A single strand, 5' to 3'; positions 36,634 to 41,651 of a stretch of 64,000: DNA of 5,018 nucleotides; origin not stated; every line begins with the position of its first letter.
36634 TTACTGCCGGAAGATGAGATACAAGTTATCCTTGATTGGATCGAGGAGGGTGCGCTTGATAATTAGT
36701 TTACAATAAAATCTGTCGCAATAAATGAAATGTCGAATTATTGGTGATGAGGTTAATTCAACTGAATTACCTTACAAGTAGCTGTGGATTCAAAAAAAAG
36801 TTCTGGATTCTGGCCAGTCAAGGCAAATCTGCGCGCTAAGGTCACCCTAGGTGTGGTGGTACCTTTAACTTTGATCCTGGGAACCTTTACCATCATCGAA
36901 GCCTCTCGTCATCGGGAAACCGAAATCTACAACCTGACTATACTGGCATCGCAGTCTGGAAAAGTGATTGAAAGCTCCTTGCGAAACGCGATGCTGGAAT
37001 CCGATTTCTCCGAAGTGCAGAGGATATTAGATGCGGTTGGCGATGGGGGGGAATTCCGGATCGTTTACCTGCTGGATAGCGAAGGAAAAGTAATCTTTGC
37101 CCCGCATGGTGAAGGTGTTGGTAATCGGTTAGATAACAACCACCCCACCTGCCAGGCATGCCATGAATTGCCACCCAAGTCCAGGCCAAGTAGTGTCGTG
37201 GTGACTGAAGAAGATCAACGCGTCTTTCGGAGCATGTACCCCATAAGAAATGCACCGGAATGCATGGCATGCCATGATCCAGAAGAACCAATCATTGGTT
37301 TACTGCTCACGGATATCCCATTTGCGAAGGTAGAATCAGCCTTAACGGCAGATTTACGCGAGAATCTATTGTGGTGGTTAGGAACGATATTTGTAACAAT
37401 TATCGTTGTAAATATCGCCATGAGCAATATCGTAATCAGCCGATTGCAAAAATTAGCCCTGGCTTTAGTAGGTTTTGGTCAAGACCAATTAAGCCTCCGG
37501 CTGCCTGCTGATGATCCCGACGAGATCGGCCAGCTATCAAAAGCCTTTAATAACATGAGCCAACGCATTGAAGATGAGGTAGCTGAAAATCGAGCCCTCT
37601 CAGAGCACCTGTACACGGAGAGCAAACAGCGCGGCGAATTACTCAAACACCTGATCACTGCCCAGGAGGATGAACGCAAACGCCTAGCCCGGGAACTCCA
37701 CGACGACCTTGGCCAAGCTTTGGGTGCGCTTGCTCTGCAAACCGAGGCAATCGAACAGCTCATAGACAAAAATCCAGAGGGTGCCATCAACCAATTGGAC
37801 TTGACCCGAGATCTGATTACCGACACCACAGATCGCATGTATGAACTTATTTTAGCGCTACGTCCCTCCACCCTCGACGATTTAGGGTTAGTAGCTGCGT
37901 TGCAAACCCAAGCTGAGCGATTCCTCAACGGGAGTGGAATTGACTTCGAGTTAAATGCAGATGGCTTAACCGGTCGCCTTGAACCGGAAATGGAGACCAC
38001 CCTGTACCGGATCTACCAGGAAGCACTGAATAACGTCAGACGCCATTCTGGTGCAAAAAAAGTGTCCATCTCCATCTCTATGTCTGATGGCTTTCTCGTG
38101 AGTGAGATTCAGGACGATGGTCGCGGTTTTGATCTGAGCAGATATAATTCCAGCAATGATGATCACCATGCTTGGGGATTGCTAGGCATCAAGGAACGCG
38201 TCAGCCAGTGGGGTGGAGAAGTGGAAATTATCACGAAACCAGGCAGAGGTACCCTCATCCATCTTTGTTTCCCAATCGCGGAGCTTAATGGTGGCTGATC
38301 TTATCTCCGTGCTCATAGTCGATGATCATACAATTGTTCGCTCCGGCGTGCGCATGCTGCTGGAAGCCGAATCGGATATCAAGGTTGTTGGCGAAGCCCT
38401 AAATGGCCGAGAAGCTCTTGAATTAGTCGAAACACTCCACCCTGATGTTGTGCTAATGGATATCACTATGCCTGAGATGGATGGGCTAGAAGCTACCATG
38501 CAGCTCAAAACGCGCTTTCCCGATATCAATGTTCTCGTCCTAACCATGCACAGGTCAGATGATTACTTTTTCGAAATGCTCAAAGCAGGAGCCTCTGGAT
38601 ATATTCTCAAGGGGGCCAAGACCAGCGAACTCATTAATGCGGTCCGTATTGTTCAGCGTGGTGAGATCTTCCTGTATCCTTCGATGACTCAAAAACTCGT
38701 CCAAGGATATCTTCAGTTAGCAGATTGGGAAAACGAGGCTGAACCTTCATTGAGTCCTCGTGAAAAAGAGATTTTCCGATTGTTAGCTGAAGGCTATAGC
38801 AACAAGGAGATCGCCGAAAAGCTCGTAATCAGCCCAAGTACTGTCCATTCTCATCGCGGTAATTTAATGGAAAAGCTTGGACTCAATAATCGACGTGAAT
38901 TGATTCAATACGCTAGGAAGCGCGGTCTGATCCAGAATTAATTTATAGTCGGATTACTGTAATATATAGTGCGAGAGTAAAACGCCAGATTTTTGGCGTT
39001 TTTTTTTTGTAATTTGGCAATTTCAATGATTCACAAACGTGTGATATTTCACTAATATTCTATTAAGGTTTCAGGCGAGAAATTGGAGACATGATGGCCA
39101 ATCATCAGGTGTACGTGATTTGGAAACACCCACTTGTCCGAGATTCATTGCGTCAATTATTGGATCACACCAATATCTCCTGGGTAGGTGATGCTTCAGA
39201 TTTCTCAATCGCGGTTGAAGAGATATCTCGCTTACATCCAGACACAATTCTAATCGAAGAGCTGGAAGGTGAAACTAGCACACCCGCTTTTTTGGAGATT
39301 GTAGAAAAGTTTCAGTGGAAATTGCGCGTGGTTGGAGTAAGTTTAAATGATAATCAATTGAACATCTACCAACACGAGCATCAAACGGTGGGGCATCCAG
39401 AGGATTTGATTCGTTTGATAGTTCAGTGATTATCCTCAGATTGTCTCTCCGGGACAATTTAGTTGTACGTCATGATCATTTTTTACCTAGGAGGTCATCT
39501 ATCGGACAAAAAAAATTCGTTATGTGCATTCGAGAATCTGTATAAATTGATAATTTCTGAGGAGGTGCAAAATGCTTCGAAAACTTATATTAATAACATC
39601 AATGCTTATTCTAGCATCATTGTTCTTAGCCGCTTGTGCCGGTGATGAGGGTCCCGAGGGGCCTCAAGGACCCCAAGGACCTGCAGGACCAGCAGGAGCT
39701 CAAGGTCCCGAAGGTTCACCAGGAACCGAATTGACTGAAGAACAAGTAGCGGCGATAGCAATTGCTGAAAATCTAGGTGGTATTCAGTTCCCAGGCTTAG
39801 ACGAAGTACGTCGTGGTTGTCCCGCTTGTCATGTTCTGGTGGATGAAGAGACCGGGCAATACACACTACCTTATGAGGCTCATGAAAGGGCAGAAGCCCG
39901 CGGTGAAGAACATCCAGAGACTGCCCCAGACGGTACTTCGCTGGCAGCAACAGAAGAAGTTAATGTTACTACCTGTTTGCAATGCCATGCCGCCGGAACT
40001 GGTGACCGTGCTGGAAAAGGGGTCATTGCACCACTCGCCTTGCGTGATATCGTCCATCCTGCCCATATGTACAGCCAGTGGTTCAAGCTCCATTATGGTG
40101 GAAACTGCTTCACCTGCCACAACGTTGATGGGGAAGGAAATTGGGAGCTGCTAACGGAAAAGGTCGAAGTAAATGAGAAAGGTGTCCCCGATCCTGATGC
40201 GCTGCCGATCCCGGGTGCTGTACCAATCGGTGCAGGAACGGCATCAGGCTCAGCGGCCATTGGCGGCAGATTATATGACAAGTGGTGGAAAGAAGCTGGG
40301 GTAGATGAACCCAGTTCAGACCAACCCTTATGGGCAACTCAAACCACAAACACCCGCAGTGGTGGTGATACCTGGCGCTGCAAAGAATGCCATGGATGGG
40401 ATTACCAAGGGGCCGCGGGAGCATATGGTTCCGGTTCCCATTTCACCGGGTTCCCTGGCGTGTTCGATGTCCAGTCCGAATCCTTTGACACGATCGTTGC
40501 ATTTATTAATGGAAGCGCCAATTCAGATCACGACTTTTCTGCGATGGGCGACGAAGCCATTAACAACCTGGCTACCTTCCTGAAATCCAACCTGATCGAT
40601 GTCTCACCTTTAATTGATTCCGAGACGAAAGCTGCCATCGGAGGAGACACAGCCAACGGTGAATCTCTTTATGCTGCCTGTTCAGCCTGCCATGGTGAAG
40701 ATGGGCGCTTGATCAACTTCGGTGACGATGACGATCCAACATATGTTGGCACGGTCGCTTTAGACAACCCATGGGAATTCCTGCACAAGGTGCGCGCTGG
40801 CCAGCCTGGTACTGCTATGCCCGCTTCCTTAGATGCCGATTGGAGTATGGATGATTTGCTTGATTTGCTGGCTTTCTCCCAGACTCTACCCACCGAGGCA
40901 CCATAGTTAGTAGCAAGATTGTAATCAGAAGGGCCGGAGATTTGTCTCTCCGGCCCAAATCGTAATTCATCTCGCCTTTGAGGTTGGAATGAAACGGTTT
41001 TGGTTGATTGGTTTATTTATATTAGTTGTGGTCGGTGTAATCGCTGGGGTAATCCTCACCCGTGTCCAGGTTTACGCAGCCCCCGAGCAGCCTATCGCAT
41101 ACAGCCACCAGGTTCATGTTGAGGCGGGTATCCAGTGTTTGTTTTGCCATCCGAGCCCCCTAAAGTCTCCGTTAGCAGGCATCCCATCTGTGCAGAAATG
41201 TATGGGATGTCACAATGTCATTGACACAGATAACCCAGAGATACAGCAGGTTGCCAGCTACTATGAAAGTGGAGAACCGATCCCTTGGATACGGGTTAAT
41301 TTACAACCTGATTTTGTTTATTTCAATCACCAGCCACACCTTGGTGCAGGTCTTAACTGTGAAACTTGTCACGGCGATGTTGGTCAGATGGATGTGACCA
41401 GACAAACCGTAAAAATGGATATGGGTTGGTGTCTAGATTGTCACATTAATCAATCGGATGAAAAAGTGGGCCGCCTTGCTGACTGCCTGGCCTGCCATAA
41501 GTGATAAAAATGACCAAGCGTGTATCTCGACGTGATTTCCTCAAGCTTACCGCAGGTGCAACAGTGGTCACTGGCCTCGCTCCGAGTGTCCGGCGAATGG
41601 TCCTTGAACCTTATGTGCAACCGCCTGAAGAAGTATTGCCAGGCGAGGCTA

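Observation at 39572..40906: Pentahaem lipoprotein cytochrome with a 10-triplet collagen-like stalk, directly upstream of the ACIII-like operon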

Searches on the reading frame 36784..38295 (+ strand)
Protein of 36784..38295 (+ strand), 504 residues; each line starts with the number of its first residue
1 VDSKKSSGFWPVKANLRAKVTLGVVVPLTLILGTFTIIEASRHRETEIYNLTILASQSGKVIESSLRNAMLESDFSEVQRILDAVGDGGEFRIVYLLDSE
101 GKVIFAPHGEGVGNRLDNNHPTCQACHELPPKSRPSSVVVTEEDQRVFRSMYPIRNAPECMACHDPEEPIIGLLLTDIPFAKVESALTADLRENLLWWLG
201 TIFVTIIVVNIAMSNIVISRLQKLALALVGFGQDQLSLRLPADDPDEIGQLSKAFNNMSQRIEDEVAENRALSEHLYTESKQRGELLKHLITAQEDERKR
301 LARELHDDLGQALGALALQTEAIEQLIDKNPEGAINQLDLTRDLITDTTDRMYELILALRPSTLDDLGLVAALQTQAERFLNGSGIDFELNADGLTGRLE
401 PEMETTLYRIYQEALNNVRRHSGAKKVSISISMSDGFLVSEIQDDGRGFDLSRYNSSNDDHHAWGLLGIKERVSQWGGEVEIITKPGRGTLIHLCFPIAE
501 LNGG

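Call 35: search_protein_families(library=ncbifam, proteins=[window:36784-38295:+], max_evalue=0.001)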
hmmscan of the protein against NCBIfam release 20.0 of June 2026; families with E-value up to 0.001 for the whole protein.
window:36784-38295:+ (504 aa): 24 families
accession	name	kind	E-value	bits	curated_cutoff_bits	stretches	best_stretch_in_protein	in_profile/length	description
NF052443.1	SensHisKinMctS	equivalog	4.2e-44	150.6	700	1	280-498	234-448/457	two-component system sensor histidine kinase MctS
NF008649.0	PRK11644.1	equivalog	4.1e-38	131.4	408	1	267-497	273-495/499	signal transduction histidine-protein kinase/phosphatase UhpB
NF008184.0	PRK10935.1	equivalog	1e-27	97.1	553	1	296-499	362-560/565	nitrate/nitrite two-component system sensor histidine kinase NarQ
NF052531.1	Strep_LiaS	equivalog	9.3e-26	90.8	450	1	291-498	126-327/328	envelope stress sensor histidine kinase LiaS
NF007896.0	PRK10600.1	equivalog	1.1e-20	73.9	578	1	296-496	389-583/598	nitrate/nitrite two-component system sensor histidine kinase NarX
NF047786.1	his_kin_MadS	equivalog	4.2e-20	72.3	500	1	259-484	194-421/434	MadS family sensor histidine kinase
NF047322.1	HK_morpho_MacS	equivalog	1e-15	57.8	300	1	291-496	176-366/367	MacS family sensor histidine kinase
NF041210.1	his_kin_PieS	equivalog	1.7e-07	30.6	850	1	202-268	173-242/474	two component system sensor histidine kinase PieS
NF058645.1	MCPCtpMPsAe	equivalog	1.6e-06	27.2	900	1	181-276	190-290/558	methyl-accepting chemotaxis protein CtpM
NF038263.1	prot_phos_SiaA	equivalog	2e-06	26.6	700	1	190-268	307-385/658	biofilm regulation protein phosphatase SiaA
TIGR01386.1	cztS_silS_copS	subfamily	1.4e-05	24.3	292.55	1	182-273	153-245/457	heavy metal sensor histidine kinase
NF033092.0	HK_WalK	equivalog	2.6e-05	23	725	1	76-269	71-253/594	cell wall metabolism sensor histidine kinase WalK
NF040691.1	MtrAB_MtrB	equivalog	4.4e-05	22.7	450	0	199-273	193-268/507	MtrAB system histidine kinase MtrB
NF007898.0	PRK10604.1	equivalog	4.7e-05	22.7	478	0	406-451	319-363/433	two-component system sensor histidine kinase RstB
NF012226.0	AdeS_HK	equivalog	7.4e-05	22.1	500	0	203-268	70-137/353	two-component sensor histidine kinase AdeS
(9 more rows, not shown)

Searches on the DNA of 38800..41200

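Call 61: search_rna_families(source=window, start=38800, end=41200, threshold=evalue, max_evalue=1)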
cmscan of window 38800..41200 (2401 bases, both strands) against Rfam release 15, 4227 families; matches with E-value up to 1: 1.
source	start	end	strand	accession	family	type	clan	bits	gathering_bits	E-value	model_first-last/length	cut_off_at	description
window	38980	39044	-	RF02236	asX2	Gene; sRNA;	-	20.2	70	0.67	1-87/87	no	Xanthomonas sRNA asX2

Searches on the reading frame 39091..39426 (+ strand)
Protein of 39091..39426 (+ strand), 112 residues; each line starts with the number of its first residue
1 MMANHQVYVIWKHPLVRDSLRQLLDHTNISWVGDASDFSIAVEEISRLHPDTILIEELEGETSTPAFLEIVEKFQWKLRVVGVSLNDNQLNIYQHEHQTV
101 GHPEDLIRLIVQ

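Call 35: search_protein_families(library=ncbifam, proteins=[window:39091-39426:+], max_evalue=0.001)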
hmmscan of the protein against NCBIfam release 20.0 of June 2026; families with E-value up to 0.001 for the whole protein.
window:39091-39426:+ (112 aa): 5 families
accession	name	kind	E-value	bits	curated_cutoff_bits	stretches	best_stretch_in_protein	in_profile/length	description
NF007935.0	PRK10651.1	equivalog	1.3e-06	27.8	250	1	5-89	7-92/216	two-component system response regulator NarL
NF007708.0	PRK10403.1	equivalog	5.3e-06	26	343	1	4-57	6-60/215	nitrate/nitrite response regulator protein NarP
NF007419.0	PRK09958.1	equivalog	2.5e-05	23.9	251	1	8-88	4-84/204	acid-sensing system DNA-binding response regulator EvgA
NF047785.1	respo_reg_MadR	equivalog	2.8e-05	23.6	300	1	8-75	4-72/209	MadR family response regulator transcription factor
NF052445.1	RespRegMctR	equivalog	3.3e-05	23.4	300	1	6-89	3-87/205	two-component system response regulator MctR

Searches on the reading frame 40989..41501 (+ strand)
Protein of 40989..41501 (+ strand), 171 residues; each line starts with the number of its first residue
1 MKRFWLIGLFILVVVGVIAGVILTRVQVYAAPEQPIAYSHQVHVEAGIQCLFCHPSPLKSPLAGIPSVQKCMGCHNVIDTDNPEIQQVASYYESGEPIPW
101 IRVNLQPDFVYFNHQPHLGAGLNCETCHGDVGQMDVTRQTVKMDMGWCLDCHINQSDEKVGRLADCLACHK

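Call 3: search_protein_families(library=pfam, proteins=[window:40989-41501:+], max_evalue=0.01)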
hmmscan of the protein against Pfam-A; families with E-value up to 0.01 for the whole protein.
window:40989-41501:+ (171 aa): 5 families
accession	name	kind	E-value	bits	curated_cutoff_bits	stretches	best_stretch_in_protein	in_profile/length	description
PF14522.11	Cytochrome_C7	-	3.4e-13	49.6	24.8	2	110-171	1-67/67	Cytochrome c7 and related cytochrome c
PF02085.21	Cytochrom_CIII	-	1.7e-10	41.6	22.9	2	32-82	17-60/101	Class III cytochrome C family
PF14537.11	Cytochrom_c3_2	-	7.6e-09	36.4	25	2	42-80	1-38/79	Cytochrome c3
PF09699.15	Paired_CXXCH_1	-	0.00019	21.5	20.6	0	121-154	7-38/41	Doubled CXXCH motif (Paired_CXXCH_1)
PF13435.11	Cytochrome_C554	-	0.0013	20.1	20.8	0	112-129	67-84/84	Cytochrome c554 and c-prime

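Call 35: search_protein_families(library=ncbifam, proteins=[window:40989-41501:+], max_evalue=0.001)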
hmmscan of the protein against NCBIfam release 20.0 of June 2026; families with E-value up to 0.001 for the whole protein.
window:40989-41501:+ (171 aa): 6 families
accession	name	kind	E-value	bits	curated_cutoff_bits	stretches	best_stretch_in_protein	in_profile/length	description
NF041781.1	mnquin_red_QrcA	equivalog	2.1e-31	108.8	180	1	9-171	4-174/174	menaquinone reductase multiheme cytochrome c subunit QrcA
TIGR04257.1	nanowire_3heme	domain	9.2e-10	38.5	40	1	109-171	12-75/75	c(7)-type cytochrome triheme domain-containing protein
NF047727.1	4hemeCytCCctA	equivalog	4.3e-08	33.3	180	1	123-170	59-104/109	tetraheme c-type cytochrome CctA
NF043011.1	CytC7_Geobact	equivalog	4.1e-06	27.2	120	0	110-171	33-89/89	cytochrome c7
NF040967.1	cytc_ExtN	equivalog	0.00076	18.4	200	0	36-76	170-208/415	selenite/tellurite reduction operon c-type cytochrome ExtN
NF040968.1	FeS_ExtO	equivalog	0.00081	18.3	200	0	36-76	170-208/416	selenite/tellurite reduction operon b-type cytochrome iron-sulfur cluster-binding subunit ExtO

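Call 55: search_solved_structures(query=window:40989-41501:+, max_evalue=0.01)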
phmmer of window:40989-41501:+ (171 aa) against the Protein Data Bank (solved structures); distinct sequences matched with E-value up to 0.01: 5.
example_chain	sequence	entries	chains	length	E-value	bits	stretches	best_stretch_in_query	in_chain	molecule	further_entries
8k9e_A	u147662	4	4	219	5.3e-41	143.4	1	3-155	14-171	Cytochrome c7-like domain-containing protein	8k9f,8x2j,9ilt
6f0k_A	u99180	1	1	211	5.6e-33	117.2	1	35-153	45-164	Cytochrome c family protein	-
6btm_A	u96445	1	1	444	6.4e-32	113.8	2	90-157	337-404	Alternative Complex III subunit A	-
6lod_A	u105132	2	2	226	2e-31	112.2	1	32-155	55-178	MULTIHEME_CYTC domain-containing protein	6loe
2k3v_A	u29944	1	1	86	0.0085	18.9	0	123-170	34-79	Tetraheme cytochrome c-type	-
